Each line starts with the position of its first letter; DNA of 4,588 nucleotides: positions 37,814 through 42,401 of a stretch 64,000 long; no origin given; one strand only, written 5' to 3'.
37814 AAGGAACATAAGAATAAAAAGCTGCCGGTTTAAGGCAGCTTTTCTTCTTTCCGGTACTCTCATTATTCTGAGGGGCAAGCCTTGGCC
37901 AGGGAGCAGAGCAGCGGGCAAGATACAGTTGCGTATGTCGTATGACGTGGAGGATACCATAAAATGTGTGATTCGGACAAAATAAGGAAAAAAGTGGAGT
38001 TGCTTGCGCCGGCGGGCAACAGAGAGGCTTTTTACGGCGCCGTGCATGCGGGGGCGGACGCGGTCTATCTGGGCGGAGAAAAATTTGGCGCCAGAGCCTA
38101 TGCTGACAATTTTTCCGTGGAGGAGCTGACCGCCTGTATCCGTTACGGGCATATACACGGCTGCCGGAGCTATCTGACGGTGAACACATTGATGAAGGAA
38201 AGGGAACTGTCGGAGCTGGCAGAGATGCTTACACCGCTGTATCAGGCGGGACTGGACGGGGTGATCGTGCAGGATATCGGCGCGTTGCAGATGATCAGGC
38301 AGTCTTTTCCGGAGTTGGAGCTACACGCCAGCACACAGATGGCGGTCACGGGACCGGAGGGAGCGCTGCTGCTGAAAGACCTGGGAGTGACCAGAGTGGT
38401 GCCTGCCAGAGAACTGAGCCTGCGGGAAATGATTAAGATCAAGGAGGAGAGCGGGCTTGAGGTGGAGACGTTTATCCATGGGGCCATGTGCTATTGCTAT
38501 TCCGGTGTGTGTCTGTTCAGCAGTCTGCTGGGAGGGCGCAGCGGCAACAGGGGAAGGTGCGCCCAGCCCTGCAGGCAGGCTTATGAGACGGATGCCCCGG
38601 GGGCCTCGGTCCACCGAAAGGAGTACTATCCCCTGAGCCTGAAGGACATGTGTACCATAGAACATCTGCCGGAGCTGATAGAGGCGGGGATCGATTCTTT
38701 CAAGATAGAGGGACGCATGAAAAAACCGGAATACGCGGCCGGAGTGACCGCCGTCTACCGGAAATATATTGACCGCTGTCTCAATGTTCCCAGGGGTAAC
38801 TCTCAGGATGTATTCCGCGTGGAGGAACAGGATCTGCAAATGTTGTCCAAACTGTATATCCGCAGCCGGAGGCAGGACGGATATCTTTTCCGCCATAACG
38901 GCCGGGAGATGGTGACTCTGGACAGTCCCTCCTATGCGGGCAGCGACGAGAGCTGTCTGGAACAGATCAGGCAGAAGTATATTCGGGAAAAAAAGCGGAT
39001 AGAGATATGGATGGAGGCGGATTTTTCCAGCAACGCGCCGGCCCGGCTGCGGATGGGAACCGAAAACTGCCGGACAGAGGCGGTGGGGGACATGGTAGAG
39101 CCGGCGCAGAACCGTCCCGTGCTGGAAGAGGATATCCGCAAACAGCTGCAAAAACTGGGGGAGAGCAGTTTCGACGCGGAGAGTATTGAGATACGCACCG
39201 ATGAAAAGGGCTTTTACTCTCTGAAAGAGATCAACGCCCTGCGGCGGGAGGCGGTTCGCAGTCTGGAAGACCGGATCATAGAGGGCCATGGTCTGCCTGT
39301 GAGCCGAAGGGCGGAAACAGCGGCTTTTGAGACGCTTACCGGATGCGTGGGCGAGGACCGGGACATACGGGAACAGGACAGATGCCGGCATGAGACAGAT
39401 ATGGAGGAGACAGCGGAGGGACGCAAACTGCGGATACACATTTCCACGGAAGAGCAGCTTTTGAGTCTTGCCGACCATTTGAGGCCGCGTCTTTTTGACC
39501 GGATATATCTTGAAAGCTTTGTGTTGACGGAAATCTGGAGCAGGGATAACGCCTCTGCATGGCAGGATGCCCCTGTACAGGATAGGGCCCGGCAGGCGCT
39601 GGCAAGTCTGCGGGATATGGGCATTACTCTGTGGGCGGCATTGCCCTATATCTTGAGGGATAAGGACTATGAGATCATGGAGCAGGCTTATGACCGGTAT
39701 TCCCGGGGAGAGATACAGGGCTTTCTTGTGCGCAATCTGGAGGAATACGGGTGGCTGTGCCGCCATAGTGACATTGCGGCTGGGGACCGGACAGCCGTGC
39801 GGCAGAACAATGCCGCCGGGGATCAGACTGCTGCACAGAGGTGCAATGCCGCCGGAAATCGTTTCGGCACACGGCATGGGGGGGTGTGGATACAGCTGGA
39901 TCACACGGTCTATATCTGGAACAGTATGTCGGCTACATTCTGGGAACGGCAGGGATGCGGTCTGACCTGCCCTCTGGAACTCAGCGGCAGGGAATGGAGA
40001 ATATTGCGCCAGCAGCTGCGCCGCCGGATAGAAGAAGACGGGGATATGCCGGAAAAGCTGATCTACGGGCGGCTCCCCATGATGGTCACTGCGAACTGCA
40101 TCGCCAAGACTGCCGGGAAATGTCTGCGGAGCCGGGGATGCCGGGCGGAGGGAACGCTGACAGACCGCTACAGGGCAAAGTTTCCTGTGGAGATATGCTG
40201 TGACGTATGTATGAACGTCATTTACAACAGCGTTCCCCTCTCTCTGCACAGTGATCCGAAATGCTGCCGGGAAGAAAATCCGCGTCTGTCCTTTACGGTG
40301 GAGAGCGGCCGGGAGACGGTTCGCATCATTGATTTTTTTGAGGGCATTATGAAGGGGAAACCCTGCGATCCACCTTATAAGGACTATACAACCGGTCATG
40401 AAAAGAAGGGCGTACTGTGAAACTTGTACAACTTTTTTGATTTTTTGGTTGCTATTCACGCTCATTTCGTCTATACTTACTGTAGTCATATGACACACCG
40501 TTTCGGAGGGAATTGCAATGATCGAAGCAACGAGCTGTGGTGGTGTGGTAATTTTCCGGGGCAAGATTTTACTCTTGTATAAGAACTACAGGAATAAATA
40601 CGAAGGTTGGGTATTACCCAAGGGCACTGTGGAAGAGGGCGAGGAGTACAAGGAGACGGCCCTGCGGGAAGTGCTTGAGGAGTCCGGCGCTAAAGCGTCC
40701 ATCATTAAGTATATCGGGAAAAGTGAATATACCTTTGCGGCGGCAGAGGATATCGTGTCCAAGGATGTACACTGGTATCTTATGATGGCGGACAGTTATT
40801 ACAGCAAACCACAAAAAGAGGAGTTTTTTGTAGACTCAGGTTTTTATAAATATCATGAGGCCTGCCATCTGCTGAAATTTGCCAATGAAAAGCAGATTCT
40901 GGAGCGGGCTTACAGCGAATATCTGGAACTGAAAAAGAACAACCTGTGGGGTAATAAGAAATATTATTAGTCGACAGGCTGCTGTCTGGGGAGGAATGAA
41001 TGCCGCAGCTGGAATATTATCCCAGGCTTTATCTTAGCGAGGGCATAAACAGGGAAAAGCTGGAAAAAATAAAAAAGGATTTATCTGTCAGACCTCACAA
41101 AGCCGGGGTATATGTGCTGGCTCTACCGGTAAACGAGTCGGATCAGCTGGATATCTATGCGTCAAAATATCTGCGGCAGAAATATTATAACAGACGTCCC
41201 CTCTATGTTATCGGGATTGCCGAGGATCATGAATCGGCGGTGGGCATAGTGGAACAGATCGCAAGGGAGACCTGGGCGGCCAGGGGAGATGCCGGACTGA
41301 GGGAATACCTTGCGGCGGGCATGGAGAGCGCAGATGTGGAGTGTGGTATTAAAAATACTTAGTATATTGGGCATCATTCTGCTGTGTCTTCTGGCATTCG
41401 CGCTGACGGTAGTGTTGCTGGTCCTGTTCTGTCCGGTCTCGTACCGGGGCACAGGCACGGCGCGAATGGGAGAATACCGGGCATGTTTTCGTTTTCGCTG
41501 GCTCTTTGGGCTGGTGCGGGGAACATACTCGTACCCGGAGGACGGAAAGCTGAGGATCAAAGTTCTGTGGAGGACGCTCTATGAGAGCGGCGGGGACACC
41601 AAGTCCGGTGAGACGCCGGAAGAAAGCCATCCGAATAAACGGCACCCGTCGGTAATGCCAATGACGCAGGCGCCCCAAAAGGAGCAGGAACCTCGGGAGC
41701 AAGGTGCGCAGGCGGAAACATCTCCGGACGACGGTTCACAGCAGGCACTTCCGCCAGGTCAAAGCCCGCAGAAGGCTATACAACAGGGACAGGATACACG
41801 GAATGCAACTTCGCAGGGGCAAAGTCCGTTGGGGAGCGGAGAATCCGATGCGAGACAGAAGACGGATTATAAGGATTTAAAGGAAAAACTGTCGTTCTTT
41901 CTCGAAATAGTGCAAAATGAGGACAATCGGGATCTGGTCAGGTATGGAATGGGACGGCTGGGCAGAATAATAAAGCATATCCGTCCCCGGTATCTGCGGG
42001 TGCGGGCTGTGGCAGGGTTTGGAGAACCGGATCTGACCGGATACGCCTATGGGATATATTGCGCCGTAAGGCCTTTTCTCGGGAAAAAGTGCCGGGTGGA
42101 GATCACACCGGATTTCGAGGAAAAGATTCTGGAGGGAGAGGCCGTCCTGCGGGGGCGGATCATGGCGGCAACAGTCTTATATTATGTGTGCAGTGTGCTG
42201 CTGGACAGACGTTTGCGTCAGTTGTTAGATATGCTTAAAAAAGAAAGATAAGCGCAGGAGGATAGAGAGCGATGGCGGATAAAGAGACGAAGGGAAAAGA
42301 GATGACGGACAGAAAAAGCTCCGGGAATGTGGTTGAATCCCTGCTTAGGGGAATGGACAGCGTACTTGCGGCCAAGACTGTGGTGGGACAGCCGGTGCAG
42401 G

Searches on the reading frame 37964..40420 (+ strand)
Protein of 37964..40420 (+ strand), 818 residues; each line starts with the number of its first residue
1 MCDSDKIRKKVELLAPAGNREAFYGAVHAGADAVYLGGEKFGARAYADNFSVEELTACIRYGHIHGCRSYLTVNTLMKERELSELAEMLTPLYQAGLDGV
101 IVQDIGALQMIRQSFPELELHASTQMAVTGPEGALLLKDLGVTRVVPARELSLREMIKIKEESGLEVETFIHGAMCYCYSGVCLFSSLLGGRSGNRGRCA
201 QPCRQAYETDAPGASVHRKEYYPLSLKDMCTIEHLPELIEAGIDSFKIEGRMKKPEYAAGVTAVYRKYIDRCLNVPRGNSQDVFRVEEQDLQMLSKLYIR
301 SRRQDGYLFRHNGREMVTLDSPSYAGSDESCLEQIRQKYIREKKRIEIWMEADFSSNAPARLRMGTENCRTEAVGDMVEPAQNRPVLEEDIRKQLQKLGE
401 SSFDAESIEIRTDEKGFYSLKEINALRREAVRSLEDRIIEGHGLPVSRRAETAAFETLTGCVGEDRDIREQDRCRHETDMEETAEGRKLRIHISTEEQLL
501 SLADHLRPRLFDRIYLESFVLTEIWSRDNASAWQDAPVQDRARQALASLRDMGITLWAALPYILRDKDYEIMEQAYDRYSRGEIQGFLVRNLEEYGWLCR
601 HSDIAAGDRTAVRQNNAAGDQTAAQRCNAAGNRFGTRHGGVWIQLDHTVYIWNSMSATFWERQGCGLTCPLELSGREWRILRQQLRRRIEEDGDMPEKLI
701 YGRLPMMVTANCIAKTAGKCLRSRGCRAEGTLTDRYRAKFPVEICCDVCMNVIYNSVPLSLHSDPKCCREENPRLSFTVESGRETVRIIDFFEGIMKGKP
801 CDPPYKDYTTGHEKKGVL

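Call 93: search_protein_families(library=pfam, proteins=[window:37964-40420:+], max_evalue=0.00001)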
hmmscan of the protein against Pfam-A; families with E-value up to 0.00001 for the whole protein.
window:37964-40420:+ (818 aa): 2 families
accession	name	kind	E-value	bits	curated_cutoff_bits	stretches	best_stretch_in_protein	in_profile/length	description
PF01136.24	Peptidase_U32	-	4e-79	265.6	22.4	1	83-312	2-231/233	Peptidase family U32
PF12392.13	DUF3656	-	1.4e-22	80.9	22.1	1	326-438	4-108/109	Collagenase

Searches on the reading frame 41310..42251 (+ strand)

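Call 93: search_protein_families(library=pfam, proteins=[window:41310-42251:+], max_evalue=0.00001)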
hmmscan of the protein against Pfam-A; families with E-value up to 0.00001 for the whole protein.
window:41310-42251:+ (313 aa): 1 family
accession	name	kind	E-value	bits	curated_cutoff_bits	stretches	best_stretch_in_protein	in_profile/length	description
PF11167.13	DUF2953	-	8e-08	32.7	22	1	234-276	2-53/53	Protein of unknown function (DUF2953)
